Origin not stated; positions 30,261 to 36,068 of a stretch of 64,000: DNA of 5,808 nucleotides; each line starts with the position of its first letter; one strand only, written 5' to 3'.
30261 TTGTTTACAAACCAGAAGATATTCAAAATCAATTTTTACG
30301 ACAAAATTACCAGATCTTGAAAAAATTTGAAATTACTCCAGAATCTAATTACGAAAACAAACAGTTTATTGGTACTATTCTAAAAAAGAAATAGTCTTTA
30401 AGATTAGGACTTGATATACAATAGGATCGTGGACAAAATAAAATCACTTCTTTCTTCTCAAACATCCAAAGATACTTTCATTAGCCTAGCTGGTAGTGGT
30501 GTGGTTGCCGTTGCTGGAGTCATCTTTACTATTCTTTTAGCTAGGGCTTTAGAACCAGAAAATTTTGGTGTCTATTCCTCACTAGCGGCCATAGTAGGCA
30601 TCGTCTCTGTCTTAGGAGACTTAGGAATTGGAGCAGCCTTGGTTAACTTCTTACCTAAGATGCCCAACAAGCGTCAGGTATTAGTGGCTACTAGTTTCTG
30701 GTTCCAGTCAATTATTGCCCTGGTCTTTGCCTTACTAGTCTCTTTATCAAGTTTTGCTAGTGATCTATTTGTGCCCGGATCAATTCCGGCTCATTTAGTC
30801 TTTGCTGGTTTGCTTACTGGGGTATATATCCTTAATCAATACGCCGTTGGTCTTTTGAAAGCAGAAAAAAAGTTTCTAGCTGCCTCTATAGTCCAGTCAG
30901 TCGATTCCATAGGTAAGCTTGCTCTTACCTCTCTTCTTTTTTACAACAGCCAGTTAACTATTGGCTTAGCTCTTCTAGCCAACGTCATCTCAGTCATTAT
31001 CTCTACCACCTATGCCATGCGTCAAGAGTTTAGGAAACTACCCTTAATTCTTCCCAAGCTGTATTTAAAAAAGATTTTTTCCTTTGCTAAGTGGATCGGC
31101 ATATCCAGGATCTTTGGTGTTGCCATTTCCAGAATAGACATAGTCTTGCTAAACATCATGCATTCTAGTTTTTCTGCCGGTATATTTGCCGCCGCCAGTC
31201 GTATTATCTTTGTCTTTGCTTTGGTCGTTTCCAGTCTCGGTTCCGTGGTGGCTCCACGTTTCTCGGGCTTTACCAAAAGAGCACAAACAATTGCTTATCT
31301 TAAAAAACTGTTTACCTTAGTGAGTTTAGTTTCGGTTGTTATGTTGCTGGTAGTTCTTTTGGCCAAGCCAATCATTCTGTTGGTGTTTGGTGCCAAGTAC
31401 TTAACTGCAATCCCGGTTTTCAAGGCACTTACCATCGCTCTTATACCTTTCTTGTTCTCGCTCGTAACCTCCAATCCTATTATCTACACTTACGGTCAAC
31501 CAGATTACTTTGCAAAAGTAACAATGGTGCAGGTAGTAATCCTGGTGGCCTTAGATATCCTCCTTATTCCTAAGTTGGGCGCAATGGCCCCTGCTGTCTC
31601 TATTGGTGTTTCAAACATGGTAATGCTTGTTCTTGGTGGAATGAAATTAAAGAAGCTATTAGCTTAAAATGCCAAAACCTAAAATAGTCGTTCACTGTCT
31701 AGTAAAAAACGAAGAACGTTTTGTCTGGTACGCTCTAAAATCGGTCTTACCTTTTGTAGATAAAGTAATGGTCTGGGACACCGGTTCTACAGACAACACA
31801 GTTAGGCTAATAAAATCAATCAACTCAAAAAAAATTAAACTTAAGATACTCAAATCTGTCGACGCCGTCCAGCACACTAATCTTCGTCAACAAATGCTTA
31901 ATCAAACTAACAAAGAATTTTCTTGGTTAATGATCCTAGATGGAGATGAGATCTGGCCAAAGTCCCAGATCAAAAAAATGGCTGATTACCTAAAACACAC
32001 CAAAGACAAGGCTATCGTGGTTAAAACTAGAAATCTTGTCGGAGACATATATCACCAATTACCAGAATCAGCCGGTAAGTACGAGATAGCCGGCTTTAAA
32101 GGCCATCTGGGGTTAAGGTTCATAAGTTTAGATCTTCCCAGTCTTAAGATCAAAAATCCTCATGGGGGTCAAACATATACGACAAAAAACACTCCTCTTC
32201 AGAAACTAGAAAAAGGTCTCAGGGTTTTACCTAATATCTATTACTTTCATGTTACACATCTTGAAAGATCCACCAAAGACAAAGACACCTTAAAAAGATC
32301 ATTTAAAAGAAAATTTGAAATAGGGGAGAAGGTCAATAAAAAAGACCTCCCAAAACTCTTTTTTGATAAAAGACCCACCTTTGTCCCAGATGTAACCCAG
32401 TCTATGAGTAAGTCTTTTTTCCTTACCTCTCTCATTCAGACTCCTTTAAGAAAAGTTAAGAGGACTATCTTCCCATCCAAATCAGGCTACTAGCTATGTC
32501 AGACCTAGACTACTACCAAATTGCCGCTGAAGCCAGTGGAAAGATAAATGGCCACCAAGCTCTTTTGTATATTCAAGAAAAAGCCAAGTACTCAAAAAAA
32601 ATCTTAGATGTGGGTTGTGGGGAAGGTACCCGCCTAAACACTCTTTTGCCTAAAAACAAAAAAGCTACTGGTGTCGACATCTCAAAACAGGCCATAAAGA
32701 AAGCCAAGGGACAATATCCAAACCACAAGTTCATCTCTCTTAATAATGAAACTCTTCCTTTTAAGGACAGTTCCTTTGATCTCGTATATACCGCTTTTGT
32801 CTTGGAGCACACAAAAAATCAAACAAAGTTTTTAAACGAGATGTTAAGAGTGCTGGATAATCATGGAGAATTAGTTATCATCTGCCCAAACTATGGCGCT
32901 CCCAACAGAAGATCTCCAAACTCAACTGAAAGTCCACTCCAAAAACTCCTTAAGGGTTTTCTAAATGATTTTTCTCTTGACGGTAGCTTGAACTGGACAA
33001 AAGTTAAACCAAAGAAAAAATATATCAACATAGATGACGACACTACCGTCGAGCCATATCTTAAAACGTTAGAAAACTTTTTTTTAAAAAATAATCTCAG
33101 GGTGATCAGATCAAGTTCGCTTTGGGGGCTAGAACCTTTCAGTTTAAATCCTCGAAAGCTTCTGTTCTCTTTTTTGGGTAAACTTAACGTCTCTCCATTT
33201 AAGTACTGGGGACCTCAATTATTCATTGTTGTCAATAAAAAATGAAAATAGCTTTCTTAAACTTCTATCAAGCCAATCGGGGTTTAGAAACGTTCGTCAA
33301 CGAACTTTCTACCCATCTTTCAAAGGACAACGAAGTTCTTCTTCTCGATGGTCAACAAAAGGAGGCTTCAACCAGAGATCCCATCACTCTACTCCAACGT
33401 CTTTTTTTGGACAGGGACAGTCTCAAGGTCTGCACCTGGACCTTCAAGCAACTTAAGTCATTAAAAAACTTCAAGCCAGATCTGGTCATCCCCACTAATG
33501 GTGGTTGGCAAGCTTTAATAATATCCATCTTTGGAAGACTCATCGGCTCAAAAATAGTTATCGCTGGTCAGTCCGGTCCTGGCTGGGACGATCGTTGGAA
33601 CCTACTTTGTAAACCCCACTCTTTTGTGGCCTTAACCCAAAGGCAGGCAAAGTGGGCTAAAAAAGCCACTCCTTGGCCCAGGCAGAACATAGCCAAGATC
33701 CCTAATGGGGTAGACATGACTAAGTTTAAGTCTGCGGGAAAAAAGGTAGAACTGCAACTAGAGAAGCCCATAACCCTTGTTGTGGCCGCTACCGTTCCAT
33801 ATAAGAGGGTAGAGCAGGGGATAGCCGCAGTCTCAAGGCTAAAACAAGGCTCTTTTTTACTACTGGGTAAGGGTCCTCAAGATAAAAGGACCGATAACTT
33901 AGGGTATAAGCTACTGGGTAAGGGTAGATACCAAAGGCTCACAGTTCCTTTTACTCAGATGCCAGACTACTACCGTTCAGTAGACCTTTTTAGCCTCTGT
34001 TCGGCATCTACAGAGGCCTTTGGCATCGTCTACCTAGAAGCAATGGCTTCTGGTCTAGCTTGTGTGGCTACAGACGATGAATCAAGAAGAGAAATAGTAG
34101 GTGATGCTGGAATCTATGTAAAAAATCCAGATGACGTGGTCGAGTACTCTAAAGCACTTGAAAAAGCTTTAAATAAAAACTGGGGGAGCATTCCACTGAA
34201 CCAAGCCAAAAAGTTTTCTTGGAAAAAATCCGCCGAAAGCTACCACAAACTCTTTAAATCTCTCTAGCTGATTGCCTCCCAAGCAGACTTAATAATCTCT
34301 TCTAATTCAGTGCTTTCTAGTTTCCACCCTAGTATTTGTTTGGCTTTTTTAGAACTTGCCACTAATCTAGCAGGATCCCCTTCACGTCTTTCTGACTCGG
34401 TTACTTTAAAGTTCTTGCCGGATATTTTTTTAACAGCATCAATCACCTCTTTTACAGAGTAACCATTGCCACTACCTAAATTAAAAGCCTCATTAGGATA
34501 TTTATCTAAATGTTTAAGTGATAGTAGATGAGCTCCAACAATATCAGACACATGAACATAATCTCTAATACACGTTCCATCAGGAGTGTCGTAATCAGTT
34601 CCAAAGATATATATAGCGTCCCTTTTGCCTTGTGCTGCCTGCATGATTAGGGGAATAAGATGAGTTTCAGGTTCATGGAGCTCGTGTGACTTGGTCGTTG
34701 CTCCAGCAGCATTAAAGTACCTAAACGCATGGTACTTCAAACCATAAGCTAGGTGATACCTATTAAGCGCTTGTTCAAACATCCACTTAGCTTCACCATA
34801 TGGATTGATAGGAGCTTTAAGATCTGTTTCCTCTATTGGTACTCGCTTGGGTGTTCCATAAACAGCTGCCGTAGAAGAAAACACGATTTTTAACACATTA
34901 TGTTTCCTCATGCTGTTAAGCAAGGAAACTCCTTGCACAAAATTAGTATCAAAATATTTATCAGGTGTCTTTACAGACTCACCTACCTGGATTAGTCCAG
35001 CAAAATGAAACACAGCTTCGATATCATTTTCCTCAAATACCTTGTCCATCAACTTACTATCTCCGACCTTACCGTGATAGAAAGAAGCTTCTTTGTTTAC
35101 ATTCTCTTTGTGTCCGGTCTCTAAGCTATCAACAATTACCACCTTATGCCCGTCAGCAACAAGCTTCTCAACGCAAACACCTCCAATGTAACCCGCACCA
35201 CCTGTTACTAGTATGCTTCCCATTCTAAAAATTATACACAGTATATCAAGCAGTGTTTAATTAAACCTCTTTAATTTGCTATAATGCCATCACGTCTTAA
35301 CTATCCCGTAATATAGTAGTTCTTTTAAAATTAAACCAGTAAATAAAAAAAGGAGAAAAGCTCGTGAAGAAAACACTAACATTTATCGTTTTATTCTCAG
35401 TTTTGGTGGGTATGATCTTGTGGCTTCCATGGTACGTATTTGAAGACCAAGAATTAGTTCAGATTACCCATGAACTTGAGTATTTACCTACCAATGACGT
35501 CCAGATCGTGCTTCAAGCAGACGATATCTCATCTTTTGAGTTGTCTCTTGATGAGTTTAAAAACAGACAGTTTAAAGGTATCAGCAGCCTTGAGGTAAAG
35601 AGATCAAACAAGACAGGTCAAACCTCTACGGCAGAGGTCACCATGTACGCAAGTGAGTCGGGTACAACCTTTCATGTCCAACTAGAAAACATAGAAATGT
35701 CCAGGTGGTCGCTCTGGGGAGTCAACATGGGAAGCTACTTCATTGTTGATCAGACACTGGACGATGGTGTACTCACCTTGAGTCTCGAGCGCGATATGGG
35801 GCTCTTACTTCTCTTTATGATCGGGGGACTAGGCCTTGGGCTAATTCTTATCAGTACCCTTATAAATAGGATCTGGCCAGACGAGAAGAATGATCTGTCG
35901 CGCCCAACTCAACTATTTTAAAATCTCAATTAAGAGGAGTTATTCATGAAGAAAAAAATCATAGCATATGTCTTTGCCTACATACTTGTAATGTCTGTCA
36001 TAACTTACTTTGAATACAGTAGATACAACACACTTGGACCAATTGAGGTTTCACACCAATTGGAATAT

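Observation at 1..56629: About 56-kb glycosylation super-island: at least 7 ArnT/PMT-like GT-C, 2 PIG-V-like, 3 TM-less DPM1-like synthases, about 18 GT2/GT4, 3 methyltransferases, flippase, ligase, initiating PGT, ManC, GalE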

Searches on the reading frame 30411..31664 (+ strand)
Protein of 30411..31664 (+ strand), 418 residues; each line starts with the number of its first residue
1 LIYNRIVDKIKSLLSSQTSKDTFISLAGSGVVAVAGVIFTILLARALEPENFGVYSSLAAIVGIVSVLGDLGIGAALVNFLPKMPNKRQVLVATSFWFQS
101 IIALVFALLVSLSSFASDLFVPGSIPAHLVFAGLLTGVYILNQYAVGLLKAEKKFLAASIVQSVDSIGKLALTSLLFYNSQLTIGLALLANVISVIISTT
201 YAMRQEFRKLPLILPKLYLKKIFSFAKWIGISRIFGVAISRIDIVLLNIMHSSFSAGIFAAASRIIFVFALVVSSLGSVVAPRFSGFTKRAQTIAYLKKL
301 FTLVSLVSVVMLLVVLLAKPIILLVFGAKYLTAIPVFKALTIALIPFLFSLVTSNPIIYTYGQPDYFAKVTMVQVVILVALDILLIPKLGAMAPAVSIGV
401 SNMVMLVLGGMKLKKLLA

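Call 6: search_protein_families(library=pfam, proteins=[window:30411-31664:+], max_evalue=0.001)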
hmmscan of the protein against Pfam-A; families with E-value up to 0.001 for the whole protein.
window:30411-31664:+ (418 aa): 2 families
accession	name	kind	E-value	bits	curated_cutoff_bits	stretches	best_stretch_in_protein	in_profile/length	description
PF01943.22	Polysacc_synt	-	2.6e-22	80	28.2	1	20-285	3-271/274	Polysaccharide biosynthesis protein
PF13440.11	Polysacc_synt_3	-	1.2e-16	61.3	23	1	42-335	1-293/293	Polysaccharide biosynthesis protein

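Call 86: search_protein_families(library=ncbifam, proteins=[window:30411-31664:+], max_evalue=0.0001)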
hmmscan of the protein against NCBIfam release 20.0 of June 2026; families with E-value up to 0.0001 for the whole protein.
window:30411-31664:+ (418 aa): 3 families
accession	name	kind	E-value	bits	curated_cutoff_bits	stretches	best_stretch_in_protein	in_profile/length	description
NF047674.1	TeichurnBiosyTuaB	equivalog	1.8e-10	40.5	580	1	29-390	19-379/469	teichuronic acid biosynthesis protein TuaB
NF058658.1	Oglyco_Wzx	exception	1.1e-09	37.8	720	1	14-387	6-377/478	O-glycosylation flippase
NF007773.0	PRK10459.1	equivalog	4.1e-09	36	273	1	29-376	18-365/492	MOP flippase family protein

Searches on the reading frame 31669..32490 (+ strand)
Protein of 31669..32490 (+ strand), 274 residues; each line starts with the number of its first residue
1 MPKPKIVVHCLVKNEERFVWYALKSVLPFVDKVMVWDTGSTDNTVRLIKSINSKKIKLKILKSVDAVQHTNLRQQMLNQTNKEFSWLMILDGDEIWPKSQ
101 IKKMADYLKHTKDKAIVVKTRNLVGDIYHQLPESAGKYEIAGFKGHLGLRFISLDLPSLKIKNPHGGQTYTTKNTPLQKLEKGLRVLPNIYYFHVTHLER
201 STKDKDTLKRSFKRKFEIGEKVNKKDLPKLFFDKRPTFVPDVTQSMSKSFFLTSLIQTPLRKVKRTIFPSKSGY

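Call 6: search_protein_families(library=pfam, proteins=[window:31669-32490:+], max_evalue=0.001)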
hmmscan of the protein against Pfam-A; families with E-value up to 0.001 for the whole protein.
window:31669-32490:+ (274 aa): 2 families
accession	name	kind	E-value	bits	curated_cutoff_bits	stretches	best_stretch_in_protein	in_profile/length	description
PF00535.33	Glycos_transf_2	-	1.5e-11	44.9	23.3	1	12-122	6-117/168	Glycosyl transferase family 2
PF13704.12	Glyco_tranf_2_4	-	7.8e-06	26.7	27.5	1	14-95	2-83/98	Glycosyl transferase family 2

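Call 17: search_protein_families(library=ncbifam, proteins=[window:31669-32490:+], max_evalue=0.001)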
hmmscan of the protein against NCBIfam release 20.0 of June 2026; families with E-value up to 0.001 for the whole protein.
window:31669-32490:+ (274 aa): 1 family
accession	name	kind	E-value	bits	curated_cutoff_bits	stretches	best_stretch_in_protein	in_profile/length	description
TIGR04195.1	S_glycosyl_SunS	equivalog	7.5e-07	28.3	350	1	2-115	55-165/421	SunS family peptide S-glycosyltransferase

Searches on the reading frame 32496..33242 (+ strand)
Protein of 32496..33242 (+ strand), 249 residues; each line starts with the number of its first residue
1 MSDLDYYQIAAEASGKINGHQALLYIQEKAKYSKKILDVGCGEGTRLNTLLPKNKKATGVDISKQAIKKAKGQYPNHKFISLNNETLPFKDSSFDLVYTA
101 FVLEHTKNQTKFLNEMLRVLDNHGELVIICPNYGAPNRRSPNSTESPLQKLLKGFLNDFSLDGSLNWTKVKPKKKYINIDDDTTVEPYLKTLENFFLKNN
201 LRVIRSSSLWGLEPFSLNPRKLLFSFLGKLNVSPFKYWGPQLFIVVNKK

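Call 6: search_protein_families(library=pfam, proteins=[window:32496-33242:+], max_evalue=0.001)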
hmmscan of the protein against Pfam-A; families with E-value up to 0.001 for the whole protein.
window:32496-33242:+ (249 aa): 14 families
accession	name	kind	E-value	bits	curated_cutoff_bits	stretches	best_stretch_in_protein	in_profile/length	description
PF08241.18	Methyltransf_11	-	5.6e-22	78.6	21.2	1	37-128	1-95/95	Methyltransferase domain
PF13649.12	Methyltransf_25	-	5.5e-19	69.1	27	1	36-124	1-97/97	Methyltransferase domain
PF13847.12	Methyltransf_31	-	5.8e-19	68.7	27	1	33-132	4-113/145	Methyltransferase domain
PF08242.18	Methyltransf_12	-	6.6e-16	59.3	30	1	37-125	1-97/98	Methyltransferase domain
PF13489.12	Methyltransf_23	-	2.4e-14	53.8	27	1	23-135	13-123/164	Methyltransferase domain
PF07021.18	MetW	-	3.3e-12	46.9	21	1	23-137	4-116/193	Methionine biosynthesis protein MetW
PF01209.24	Ubie_methyltran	-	4.4e-11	43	20.1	1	30-129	45-152/233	ubiE/COQ5 methyltransferase family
PF08003.17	Methyltransf_9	-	3.6e-07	29.9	23.8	1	33-128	116-217/315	Protein of unknown function (DUF1698)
PF05175.20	MTS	-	3e-06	27.4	23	1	22-130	22-140/170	Methyltransferase small domain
PF20922.3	Anamorsin_N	-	1.8e-05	24.9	27.1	1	88-153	46-112/163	Anamorsin, N-terminal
PF03141.22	Methyltransf_29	-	8.9e-05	21.7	23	1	21-148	106-237/506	Putative S-adenosyl-L-methionine-dependent methyltransferase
PF05219.18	DREV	-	0.00031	20.4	26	1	22-128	80-186/265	DREV methyltransferase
PF05401.17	NodS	-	0.00054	20.3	24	1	21-112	32-125/201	Nodulation protein S (NodS)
PF05724.17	TPMT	-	0.00066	19.8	26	0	27-127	31-152/218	Thiopurine S-methyltransferase (TPMT)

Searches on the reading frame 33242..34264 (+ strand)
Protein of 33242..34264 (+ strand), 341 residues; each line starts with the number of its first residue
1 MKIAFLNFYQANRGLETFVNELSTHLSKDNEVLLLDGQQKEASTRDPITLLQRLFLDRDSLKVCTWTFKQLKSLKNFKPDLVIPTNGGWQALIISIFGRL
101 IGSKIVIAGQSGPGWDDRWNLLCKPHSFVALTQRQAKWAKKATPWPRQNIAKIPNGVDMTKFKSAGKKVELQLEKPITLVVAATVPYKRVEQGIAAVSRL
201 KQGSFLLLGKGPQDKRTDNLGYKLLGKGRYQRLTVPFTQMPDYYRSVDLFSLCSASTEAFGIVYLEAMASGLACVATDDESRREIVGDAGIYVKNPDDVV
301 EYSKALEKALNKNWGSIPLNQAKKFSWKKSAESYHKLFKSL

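Call 6: search_protein_families(library=pfam, proteins=[window:33242-34264:+], max_evalue=0.001)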
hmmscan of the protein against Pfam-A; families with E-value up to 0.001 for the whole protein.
window:33242-34264:+ (341 aa): 3 families
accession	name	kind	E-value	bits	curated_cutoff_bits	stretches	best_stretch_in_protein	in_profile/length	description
PF00534.26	Glycos_transf_1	-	2.6e-20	73.1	26.4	1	167-313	7-159/172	Glycosyl transferases group 1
PF13692.12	Glyco_trans_1_4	-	1.1e-17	65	27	1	177-311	3-141/142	Glycosyl transferases group 1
PF13439.12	Glyco_transf_4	-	1.9e-05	25.2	28.5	1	14-160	3-169/170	Glycosyltransferase Family 4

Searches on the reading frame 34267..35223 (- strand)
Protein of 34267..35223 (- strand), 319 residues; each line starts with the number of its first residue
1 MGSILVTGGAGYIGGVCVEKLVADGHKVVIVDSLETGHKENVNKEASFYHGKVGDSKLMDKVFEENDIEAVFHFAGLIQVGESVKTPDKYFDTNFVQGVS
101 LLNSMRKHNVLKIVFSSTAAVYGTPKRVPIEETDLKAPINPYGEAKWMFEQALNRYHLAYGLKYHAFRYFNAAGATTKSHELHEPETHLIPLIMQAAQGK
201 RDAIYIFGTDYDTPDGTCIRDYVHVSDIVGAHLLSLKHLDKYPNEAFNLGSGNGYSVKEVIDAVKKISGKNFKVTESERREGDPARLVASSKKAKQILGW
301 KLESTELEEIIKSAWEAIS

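Call 6: search_protein_families(library=pfam, proteins=[window:34267-35223:-], max_evalue=0.001)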
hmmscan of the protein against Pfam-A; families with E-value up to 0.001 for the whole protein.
window:34267-35223:- (319 aa): 11 families
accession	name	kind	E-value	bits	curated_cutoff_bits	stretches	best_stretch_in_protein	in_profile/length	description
PF01370.27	Epimerase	-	9.4e-57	192.6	20.9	1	4-250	1-240/240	NAD dependent epimerase/dehydratase family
PF16363.11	GDP_Man_Dehyd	-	1.1e-52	180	27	1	5-312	1-330/332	GDP-mannose 4,6 dehydratase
PF01073.25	3Beta_HSD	-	1.9e-12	47.2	22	1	5-132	1-131/280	3-beta hydroxysteroid dehydrogenase/isomerase family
PF04321.23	RmlD_sub_bind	-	1.2e-11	44.7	27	1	4-156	3-139/287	RmlD substrate binding domain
PF02719.21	Polysacc_synt_2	-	1.2e-09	38.2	20.2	1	4-119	1-129/293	Polysaccharide biosynthesis protein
PF13460.12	NAD_binding_10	-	7.4e-07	29.6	27.2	1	8-160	1-138/184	NAD(P)H-binding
PF05368.20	NmrA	-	1.6e-06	28.4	27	1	3-273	4-239/298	NmrA-like family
PF07993.18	NAD_binding_4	-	2.2e-06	27.5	20.1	0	66-169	87-204/258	Male sterility protein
PF08659.16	KR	-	9.5e-06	26.1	22.6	1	2-127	1-146/180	KR domain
PF00106.31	adh_short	-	0.00019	21.4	26.6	0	4-83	3-93/195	short chain dehydrogenase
PF03721.20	UDPG_MGDP_dh_N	-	0.00057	20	27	0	9-121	7-125/187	UDP-glucose/GDP-mannose dehydrogenase family, NAD binding domain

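Call 86: search_protein_families(library=ncbifam, proteins=[window:34267-35223:-], max_evalue=0.0001)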
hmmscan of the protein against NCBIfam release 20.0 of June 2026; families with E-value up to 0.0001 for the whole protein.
window:34267-35223:- (319 aa): 22 families
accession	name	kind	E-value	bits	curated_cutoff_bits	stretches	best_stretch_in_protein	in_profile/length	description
TIGR01179.1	galE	equivalog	1.6e-116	388.8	262.3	1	4-316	2-323/332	UDP-glucose 4-epimerase GalE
NF007956.0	PRK10675.1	subfamily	1.8e-71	241.1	394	1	4-316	3-327/338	UDP-glucose 4-epimerase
TIGR01181.1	dTDP_gluc_dehyt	equivalog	1e-37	130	365.1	1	4-313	2-306/321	dTDP-glucose 4,6-dehydratase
TIGR02197.1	heptose_epim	equivalog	4.5e-37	127.9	274.6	1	4-274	1-266/316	ADP-glyceromanno-heptose 6-epimerase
TIGR04180.1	EDH_00030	hypoth_equivalog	3.1e-35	121.7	475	1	4-302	1-294/297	NAD-dependent 4,6-dehydratase LegB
NF008360.0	PRK11150.1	equivalog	1.6e-18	67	452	1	4-270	2-256/310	ADP-glyceromanno-heptose 6-epimerase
NF007490.0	PRK10084.1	subfamily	2e-16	60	649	1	4-305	3-322/361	dTDP-glucose 4,6-dehydratase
NF043036.1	ErythonDh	equivalog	6.3e-16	58.5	325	1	4-156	3-163/321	D-erythronate dehydrogenase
NF007582.0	PRK10217.1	equivalog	7.7e-15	54.8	698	1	1-264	1-266/355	dTDP-glucose 4,6-dehydratase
NF011728.1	PRK15181.1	equivalog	9.4e-15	54.5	760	1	5-265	19-279/348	Vi polysaccharide biosynthesis UDP-N-acetylglucosaminuronic acid C-4 epimerase TviC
NF047922.1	GDPFucSynFcl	equivalog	1.1e-14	54.7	500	1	5-316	6-299/308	GDP-L-fucose synthase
TIGR03466.1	HpnA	hypoth_equivalog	2.9e-14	52.7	367.65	1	4-156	3-155/327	hopanoid-associated sugar epimerase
TIGR02622.1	CDP_4_6_dhtase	equivalog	3e-13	49.6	278.45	1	4-303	7-316/352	CDP-glucose 4,6-dehydratase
NF042422.1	oxyalk_red_OleD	equivalog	1.6e-12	47.5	580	1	4-145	3-134/329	2-alkyl-3-oxoalkanoate reductase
TIGR01472.1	gmd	equivalog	5.2e-11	42.3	415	1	39-278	49-278/342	GDP-mannose 4,6-dehydratase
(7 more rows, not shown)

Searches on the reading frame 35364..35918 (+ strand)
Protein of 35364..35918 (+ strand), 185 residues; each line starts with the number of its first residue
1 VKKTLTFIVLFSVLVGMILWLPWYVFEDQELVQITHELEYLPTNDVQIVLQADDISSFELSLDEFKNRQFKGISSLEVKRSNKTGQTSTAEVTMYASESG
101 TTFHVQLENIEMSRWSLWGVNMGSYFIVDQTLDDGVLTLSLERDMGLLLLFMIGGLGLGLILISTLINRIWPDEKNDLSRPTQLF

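Call 7: search_protein_families(library=pfam, proteins=[window:35364-35918:+], max_evalue=0.001)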
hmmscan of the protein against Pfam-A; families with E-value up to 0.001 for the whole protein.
window:35364-35918:+ (185 aa): 0 families

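Call 29: search_protein_families(library=pfam, proteins=[window:35364-35918:+], max_evalue=5)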
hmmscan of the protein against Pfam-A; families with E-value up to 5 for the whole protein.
window:35364-35918:+ (185 aa): 0 families
